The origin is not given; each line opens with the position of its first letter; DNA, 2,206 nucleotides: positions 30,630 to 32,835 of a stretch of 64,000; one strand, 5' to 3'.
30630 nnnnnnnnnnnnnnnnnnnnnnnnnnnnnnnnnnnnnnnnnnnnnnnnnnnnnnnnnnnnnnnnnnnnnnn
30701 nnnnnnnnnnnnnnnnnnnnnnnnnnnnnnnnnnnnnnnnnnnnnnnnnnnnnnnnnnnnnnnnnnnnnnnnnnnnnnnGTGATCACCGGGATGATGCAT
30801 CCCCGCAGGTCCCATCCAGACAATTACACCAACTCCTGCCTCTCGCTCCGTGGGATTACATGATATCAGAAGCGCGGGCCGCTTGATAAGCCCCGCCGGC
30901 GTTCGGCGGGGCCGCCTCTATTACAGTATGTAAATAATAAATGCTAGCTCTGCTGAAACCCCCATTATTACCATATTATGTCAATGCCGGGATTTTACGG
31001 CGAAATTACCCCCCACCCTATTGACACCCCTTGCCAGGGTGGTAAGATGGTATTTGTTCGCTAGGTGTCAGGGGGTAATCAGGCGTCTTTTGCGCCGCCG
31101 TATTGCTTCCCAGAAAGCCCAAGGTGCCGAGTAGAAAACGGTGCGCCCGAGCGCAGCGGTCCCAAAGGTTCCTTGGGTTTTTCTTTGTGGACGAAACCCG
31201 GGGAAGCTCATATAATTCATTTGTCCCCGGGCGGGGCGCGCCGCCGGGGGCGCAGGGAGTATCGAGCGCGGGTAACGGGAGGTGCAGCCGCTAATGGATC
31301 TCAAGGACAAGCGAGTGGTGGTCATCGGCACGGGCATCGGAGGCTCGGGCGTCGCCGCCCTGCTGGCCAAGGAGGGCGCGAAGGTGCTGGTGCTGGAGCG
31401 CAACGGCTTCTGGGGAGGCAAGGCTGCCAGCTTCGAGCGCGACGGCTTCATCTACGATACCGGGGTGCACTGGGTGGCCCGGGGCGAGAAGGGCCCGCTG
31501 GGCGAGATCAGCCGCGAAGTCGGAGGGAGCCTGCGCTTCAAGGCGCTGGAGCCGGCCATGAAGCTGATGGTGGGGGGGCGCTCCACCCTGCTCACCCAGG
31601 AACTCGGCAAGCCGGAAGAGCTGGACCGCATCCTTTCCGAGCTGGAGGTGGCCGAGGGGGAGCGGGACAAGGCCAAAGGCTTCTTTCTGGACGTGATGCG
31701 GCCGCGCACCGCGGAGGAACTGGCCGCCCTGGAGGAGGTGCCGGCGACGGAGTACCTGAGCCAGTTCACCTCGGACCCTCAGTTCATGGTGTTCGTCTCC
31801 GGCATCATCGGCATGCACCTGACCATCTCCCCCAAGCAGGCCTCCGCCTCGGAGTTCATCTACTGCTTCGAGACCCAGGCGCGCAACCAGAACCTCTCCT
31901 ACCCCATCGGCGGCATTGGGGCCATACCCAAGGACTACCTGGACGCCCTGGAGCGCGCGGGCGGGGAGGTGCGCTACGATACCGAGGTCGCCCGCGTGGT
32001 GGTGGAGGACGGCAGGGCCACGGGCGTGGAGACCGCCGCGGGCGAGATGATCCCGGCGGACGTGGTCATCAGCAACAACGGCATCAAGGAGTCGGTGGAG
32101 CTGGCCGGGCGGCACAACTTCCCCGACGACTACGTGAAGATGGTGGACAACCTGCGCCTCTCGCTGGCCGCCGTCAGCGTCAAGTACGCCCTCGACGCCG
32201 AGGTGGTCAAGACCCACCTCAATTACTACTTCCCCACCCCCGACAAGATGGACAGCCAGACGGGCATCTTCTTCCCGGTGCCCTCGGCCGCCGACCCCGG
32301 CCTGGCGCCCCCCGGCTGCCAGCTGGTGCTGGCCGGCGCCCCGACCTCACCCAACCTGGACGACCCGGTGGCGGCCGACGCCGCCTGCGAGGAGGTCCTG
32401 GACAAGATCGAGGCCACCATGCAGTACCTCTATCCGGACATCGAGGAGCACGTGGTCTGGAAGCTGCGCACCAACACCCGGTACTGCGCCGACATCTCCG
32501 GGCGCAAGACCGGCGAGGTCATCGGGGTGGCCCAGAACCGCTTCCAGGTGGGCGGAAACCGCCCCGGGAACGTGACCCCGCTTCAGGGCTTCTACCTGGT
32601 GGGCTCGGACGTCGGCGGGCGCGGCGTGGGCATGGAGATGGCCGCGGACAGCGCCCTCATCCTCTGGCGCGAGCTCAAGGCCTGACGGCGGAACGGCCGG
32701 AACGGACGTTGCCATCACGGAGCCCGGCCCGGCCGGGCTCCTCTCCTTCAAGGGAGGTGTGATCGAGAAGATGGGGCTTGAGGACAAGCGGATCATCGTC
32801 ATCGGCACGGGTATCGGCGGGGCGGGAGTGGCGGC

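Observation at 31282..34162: Tandem CrtI-family oxidoreductase paralogues homogenised by gene conversion (586 bp, 100% identical)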

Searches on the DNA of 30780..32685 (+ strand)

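Call 53: search_rna_families(source=window, start=30780, end=31330, threshold=evalue, max_evalue=5)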
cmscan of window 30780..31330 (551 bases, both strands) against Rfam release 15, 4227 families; matches with E-value up to 5: 1.
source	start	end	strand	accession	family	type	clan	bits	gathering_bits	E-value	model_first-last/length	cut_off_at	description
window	31185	31290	-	RF02208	WT1-AS_6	Gene; lncRNA;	-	21.9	80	4.2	1-121/121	no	WT1 antisense RNA conserved region 6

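Call 61: build_rna_model(alignment_id=A2)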
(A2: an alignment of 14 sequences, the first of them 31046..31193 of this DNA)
Model R1 built from alignment A2 (14 sequences, 170 columns); structure: RNAalifold consensus.
model positions 149; base pairs 22; branch points 0; effective number of sequences 2.38; information 0.59 bits per position. Calibrated on 0.2 Mb of random sequence (short: E-values are rough).
structure used (alignment columns):
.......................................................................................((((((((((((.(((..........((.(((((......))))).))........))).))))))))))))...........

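Call 62: search_with_rna_model(model_id=R1, sources=[window, L001, L002, L003, L006, L007, L008, L009, L010, L011, L012, L013, L014, L015, L016, L017, L018, L019, L020, L021, L022, L023, L024, L025, L026, L027, L028, L029, L030, L031], max_evalue=1, make_alignment=true)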
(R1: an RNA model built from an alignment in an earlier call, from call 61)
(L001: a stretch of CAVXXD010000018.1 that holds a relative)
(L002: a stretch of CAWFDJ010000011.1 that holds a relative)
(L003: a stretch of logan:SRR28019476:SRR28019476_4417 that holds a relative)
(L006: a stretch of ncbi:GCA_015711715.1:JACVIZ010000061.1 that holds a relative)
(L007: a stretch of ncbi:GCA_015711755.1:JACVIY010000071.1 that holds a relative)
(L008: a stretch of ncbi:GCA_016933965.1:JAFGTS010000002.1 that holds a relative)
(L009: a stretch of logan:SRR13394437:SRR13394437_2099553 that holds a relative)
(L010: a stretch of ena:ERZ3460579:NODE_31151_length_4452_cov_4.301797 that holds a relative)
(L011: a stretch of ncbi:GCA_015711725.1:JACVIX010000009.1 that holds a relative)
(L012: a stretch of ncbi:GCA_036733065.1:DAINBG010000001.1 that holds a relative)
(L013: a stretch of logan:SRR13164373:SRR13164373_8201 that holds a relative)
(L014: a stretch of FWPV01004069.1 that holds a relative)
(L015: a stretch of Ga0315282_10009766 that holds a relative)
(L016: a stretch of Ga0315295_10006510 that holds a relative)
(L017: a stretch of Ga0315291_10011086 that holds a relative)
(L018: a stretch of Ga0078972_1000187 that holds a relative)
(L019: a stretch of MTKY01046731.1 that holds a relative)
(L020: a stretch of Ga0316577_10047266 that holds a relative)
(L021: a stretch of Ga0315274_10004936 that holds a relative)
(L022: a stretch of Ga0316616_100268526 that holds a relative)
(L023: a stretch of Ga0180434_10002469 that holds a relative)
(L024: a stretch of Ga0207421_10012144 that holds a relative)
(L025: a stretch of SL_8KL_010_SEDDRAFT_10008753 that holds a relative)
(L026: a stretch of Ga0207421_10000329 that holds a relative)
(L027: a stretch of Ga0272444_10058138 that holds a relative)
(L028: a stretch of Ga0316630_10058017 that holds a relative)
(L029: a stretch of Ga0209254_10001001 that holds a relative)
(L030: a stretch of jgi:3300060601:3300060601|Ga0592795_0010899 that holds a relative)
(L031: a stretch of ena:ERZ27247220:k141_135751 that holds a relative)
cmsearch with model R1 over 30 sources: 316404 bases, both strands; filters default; matches with E-value up to 1: 22.
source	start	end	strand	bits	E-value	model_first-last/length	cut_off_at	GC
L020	41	192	+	154.8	3.2e-34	1-149/149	no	0.53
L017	3744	3895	+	154.7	3.3e-34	1-149/149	no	0.55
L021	3744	3895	+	154.7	3.3e-34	1-149/149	no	0.55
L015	3813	3964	+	154.3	4.2e-34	1-149/149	no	0.53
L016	371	522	+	153.8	5.4e-34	1-149/149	no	0.56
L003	6743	6895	+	152.2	1.3e-33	1-149/149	no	0.54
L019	3731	3883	+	152.2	1.3e-33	1-149/149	no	0.54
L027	1845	1992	+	150.6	3.2e-33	1-149/149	no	0.53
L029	3748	3900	+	149.8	4.7e-33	1-149/149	no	0.54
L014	1784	1936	+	149.4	5.8e-33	1-149/149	no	0.57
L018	3785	3936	+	135.5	1.2e-29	1-149/149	no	0.55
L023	934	1083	+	134.9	1.6e-29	1-149/149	no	0.53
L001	7769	7908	+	125.4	2.8e-27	1-149/149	no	0.48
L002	7785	7924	+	124.9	3.6e-27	1-149/149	no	0.52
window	31053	31192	+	117.3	2.2e-25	1-149/149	no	0.56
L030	90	233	+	108.9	2.1e-23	1-149/149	no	0.56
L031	596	739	+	108.9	2.1e-23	1-149/149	no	0.56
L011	5784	5921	+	95.8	2.7e-20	1-149/149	no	0.41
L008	7168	7248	-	15.9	0.2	1-149/149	no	0.49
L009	1842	1922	-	15.9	0.2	1-149/149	no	0.49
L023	1001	1073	-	14.3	0.46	69-141/149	no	0.52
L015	3882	3954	-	13.7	0.64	69-141/149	no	0.53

Alignment A3: 22 matches aligned to the model, 202 columns, each read 5' to 3' on its own strand. Consensus structure (alignment columns), stored with it:
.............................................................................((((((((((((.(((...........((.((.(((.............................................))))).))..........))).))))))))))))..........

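Call 82: search_rna_families(source=L003, start=6533, end=7010, threshold=evalue, max_evalue=5)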
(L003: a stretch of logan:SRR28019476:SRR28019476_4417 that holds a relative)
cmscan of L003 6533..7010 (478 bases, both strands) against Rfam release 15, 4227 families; matches with E-value up to 5: 0.
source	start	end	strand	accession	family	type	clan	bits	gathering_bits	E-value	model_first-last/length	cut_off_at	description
